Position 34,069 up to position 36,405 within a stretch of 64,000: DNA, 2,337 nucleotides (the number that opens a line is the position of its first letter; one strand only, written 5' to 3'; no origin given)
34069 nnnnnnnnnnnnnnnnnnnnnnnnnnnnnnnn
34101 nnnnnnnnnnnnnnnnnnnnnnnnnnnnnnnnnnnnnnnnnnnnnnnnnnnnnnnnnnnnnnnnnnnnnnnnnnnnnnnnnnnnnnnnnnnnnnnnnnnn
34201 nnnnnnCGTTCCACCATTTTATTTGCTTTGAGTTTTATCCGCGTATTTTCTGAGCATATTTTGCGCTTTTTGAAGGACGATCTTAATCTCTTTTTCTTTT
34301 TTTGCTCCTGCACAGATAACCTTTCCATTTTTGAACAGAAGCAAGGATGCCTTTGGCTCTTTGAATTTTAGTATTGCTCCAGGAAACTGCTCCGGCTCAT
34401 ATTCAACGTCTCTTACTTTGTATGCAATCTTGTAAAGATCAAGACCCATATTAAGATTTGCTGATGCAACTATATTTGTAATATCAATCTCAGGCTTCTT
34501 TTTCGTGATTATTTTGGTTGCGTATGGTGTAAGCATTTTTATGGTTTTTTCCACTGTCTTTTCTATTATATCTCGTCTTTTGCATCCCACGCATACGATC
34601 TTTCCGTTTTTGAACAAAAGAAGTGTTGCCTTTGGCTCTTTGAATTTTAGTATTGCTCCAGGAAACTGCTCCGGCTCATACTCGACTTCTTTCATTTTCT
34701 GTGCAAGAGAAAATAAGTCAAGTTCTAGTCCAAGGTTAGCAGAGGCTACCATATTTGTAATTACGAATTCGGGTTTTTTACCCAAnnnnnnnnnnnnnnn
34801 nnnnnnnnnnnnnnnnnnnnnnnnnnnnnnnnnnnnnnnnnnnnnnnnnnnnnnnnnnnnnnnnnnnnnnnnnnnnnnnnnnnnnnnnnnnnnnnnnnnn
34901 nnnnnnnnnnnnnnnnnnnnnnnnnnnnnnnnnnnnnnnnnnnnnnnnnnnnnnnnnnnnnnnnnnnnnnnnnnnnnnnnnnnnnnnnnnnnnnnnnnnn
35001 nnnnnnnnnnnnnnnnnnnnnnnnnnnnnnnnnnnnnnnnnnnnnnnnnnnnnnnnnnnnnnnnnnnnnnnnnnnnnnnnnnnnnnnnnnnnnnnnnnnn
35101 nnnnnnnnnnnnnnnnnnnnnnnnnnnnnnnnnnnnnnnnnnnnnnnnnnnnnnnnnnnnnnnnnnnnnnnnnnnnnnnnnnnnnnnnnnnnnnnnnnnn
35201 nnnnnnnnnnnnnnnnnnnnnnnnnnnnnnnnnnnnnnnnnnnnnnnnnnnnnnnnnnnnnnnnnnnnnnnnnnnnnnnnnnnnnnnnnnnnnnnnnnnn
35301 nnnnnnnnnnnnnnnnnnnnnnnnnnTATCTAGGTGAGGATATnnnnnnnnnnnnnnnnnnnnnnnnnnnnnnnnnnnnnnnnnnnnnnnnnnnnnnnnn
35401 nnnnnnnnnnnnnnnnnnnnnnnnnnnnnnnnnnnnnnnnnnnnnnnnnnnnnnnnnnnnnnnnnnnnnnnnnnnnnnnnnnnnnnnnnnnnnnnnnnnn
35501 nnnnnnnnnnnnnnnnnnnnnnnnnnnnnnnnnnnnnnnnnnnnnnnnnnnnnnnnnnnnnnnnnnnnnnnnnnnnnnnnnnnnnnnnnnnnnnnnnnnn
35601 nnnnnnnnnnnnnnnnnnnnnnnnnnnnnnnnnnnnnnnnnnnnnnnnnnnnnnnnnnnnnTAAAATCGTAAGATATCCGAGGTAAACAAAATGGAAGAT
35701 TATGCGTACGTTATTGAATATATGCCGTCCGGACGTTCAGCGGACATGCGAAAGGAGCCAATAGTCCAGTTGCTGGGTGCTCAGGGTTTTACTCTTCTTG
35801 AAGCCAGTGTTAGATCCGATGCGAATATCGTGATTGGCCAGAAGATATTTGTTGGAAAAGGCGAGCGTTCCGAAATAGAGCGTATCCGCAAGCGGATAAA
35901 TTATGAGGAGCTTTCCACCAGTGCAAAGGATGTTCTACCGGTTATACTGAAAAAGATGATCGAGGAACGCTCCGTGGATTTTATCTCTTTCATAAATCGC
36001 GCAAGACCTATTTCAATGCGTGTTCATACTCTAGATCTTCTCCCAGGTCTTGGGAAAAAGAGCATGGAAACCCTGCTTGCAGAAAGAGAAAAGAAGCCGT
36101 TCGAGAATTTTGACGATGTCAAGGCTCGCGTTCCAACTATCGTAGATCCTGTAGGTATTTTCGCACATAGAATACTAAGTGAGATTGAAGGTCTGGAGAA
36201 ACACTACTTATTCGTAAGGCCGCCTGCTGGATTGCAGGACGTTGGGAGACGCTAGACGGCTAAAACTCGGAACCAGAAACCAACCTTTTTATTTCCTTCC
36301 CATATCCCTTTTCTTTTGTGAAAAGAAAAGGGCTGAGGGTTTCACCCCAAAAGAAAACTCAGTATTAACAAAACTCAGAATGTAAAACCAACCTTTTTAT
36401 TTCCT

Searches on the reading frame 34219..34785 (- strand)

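Call 8: search_protein_families(library=pfam, proteins=[window:34219-34785:-], max_evalue=0.01)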
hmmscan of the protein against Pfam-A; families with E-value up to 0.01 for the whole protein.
window:34219-34785:- (188 aa): 2 families
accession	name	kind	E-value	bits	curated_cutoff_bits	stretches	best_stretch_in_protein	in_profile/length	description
PF00352.27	TBP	-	6.6e-55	183.3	22.9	2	100-181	2-85/85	Transcription factor TFIID (or TATA-binding protein, TBP)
PF11858.14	DUF3378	-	0.00013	22.5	27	0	133-177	26-70/76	Domain of unknown function (DUF3378)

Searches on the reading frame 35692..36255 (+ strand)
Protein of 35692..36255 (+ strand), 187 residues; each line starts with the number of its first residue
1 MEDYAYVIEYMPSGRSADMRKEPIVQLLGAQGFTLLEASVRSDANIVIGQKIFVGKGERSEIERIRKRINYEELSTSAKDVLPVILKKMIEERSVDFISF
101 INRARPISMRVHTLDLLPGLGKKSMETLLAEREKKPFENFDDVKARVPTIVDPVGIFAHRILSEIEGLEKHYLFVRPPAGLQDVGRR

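Call 8: search_protein_families(library=pfam, proteins=[window:35692-36255:+], max_evalue=0.01)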
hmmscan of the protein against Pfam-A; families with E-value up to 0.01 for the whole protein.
window:35692-36255:+ (187 aa): 2 families
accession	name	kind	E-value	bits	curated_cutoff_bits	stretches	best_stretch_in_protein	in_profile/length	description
PF04919.18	DUF655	-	1.4e-55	188.5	22.2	1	1-176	1-181/181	Protein of unknown function (DUF655)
PF14579.12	HHH_6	-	0.00027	21.5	25.6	1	114-148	27-62/90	Helix-hairpin-helix motif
